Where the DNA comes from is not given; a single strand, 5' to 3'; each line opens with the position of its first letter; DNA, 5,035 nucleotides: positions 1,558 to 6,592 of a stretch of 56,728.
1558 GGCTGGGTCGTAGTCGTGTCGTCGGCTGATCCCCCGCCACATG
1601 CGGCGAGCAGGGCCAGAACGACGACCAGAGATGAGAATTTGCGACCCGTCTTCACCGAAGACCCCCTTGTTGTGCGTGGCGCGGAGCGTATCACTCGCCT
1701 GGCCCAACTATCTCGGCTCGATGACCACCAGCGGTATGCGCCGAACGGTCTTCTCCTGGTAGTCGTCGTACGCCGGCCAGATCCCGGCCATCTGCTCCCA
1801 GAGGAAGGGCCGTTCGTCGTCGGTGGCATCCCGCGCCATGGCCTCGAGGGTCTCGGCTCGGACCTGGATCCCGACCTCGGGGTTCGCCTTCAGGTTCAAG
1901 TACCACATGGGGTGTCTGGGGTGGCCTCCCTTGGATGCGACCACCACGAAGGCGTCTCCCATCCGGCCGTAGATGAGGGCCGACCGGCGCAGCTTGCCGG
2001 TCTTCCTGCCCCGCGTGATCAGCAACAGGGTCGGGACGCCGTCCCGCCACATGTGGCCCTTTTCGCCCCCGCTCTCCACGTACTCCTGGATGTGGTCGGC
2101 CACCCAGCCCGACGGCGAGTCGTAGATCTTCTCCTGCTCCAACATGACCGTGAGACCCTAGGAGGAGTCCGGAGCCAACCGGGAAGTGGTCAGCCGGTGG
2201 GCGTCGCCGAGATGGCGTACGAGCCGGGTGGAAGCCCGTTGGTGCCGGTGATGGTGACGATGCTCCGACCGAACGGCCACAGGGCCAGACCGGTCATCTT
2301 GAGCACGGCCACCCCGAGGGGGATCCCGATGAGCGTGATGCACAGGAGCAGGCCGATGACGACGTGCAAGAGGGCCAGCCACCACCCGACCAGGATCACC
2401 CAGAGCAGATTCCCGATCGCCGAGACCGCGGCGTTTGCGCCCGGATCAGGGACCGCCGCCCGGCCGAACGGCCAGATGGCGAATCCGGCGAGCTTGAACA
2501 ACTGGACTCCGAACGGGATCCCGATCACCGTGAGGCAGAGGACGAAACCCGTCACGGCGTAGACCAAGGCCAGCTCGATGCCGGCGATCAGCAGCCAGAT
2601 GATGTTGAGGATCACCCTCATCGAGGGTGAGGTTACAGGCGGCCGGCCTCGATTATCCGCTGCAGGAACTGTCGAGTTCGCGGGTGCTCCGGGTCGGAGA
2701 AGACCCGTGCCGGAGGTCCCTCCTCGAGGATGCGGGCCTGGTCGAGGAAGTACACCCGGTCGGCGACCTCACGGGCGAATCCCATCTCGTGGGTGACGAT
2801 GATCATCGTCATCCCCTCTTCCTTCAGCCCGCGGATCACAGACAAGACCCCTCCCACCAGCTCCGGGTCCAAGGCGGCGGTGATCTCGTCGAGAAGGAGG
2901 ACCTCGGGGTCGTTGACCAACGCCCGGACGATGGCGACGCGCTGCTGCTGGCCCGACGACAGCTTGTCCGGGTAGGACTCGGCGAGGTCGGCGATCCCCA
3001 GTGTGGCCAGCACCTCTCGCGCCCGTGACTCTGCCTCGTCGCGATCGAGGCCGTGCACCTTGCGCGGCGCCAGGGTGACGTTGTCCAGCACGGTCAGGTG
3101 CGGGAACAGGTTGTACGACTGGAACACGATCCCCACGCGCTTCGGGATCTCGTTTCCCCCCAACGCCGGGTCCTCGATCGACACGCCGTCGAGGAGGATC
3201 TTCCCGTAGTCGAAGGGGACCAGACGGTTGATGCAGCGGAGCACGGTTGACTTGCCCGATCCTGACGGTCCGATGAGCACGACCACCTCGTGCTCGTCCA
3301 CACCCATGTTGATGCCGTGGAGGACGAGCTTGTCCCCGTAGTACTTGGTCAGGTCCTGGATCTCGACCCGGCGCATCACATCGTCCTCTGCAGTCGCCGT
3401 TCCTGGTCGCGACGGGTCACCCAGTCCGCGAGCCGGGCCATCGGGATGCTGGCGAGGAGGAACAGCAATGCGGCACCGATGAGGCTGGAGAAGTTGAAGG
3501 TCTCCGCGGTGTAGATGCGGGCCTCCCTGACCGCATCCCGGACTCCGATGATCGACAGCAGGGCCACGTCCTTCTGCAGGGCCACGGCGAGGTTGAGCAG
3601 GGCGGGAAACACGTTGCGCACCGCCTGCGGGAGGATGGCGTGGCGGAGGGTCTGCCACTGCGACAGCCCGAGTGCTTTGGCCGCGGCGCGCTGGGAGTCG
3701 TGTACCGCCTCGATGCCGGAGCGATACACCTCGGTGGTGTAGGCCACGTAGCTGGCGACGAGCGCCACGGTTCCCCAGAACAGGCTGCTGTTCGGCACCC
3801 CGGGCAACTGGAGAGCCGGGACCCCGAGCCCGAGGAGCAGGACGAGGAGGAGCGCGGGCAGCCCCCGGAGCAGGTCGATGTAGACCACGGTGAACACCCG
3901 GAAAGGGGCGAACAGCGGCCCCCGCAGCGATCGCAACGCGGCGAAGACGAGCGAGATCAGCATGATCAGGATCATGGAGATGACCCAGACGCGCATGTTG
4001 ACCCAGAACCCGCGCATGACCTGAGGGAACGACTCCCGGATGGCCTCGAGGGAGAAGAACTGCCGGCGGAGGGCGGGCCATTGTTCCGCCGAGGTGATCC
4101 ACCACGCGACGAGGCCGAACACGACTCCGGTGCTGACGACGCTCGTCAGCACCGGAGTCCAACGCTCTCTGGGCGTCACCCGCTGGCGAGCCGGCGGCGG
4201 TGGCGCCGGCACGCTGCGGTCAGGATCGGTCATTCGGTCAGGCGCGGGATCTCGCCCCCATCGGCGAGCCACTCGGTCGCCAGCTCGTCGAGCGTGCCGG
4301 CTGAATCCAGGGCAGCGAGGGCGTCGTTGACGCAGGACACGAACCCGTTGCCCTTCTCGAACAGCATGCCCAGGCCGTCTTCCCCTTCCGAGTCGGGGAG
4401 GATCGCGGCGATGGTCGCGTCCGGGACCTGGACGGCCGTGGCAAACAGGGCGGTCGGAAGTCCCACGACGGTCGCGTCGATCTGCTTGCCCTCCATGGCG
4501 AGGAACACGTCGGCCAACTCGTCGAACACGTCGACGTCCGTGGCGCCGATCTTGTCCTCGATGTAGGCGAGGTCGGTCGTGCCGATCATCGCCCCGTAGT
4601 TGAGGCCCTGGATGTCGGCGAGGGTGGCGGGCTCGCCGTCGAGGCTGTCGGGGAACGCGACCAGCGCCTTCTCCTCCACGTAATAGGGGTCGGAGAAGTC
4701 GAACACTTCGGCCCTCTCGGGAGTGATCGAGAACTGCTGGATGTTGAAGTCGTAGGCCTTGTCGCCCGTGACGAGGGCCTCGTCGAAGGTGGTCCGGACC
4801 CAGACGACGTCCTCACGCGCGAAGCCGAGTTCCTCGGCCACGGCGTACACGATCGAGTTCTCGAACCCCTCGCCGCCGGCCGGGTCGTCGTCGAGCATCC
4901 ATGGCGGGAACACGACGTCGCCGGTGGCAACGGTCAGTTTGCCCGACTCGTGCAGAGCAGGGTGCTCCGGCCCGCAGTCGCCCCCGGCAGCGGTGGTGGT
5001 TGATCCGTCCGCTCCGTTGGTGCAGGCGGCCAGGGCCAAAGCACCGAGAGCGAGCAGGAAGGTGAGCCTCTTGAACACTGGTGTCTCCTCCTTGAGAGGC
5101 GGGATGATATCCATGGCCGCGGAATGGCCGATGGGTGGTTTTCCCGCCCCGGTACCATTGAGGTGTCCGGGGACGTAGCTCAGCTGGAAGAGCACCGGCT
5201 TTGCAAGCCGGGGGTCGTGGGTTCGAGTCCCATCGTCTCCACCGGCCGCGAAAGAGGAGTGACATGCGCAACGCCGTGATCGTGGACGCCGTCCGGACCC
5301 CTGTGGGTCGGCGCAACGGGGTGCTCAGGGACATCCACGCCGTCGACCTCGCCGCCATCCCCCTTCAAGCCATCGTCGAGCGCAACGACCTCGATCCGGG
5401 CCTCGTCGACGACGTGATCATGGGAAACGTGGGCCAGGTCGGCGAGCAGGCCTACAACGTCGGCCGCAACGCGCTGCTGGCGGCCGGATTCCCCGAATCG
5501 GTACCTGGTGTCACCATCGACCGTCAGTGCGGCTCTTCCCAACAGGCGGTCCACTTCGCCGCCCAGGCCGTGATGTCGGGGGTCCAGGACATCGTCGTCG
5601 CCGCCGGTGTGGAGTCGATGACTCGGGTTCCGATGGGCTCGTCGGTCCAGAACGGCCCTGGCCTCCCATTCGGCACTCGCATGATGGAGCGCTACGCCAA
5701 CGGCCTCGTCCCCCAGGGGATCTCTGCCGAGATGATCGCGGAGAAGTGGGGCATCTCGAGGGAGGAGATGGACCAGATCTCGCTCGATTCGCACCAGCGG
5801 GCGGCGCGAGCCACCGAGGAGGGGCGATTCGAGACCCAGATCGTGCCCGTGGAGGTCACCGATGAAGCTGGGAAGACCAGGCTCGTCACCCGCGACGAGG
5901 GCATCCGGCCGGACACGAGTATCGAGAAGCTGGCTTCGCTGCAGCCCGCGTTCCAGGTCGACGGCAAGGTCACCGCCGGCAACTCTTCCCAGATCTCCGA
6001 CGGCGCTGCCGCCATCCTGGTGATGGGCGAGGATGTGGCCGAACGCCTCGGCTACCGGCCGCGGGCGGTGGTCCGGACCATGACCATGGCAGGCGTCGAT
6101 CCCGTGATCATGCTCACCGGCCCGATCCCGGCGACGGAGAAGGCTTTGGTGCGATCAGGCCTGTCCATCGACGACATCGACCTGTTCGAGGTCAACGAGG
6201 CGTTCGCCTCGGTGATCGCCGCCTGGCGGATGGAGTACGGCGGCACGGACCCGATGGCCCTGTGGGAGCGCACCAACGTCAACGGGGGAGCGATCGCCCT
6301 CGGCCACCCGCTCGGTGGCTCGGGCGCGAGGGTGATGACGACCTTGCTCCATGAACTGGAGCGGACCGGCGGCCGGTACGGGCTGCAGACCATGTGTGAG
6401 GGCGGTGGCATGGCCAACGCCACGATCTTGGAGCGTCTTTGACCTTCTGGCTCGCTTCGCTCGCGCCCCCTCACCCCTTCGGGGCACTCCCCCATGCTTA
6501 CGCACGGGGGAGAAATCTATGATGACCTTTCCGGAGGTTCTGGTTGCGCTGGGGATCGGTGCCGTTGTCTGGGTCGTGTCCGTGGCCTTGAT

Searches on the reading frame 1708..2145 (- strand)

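Call 28: search_protein_families(library=pfam, proteins=[window:1708-2145:-], max_evalue=0.0001)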
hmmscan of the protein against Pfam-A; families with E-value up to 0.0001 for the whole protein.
window:1708-2145:- (145 aa): 1 family
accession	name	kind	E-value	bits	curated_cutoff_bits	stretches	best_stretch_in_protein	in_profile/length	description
PF04075.20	F420H2_quin_red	-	5.7e-46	156.3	22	1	17-144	4-130/130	F420H(2)-dependent quinone reductase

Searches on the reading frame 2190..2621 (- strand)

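Call 28: search_protein_families(library=pfam, proteins=[window:2190-2621:-], max_evalue=0.0001)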
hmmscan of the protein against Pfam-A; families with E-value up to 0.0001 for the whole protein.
window:2190-2621:- (143 aa): 1 family
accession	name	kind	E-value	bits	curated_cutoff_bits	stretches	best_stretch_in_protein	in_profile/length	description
PF03733.18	YccF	-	5.7e-39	133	27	2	4-54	1-51/51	Inner membrane component domain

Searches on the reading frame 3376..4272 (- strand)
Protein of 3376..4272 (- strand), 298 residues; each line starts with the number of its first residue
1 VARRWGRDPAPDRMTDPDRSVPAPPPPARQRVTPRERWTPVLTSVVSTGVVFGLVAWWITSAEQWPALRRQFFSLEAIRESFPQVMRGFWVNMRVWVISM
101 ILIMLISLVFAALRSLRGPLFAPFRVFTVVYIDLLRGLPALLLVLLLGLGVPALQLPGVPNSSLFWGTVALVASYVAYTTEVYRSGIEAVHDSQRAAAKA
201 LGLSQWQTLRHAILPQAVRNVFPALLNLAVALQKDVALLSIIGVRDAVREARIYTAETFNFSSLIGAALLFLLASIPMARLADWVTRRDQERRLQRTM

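Call 28: search_protein_families(library=pfam, proteins=[window:3376-4272:-], max_evalue=0.0001)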
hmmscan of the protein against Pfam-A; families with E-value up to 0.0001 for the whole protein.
window:3376-4272:- (298 aa): 1 family
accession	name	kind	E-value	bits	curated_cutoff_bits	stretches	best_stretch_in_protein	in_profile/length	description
PF00528.27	BPD_transp_1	-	2.4e-22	80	26.4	1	125-288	17-181/184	Binding-protein-dependent transport system inner membrane component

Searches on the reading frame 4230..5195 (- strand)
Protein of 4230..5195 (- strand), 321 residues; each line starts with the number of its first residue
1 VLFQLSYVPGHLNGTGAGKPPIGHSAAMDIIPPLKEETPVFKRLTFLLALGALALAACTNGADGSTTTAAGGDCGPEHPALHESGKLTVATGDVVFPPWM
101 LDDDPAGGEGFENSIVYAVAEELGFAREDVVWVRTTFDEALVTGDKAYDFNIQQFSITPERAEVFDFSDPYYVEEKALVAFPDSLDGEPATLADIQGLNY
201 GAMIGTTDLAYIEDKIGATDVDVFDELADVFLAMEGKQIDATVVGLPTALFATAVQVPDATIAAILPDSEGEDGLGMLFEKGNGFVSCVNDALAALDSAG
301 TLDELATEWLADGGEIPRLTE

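Call 28: search_protein_families(library=pfam, proteins=[window:4230-5195:-], max_evalue=0.0001)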
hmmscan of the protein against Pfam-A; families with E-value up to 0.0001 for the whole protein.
window:4230-5195:- (321 aa): 1 family
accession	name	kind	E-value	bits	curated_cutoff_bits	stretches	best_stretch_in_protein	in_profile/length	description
PF00497.25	SBP_bac_3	-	1.7e-19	70.3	26.4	1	88-310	2-130/132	Bacterial extracellular solute-binding proteins, family 3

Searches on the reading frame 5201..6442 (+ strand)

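Call 28: search_protein_families(library=pfam, proteins=[window:5201-6442:+], max_evalue=0.0001)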
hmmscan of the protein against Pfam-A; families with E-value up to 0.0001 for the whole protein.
window:5201-6442:+ (413 aa): 3 families
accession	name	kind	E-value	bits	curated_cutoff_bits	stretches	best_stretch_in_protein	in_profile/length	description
PF00108.29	Thiolase_N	-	6.7e-80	268.6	26.4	1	26-278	2-260/260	Thiolase, N-terminal domain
PF02803.24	Thiolase_C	-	3.3e-42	143.4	27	1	286-412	2-123/123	Thiolase, C-terminal domain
PF00109.32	ketoacyl-synt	-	3.1e-05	24.2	20.8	1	102-141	166-205/252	Beta-ketoacyl synthase, N-terminal domain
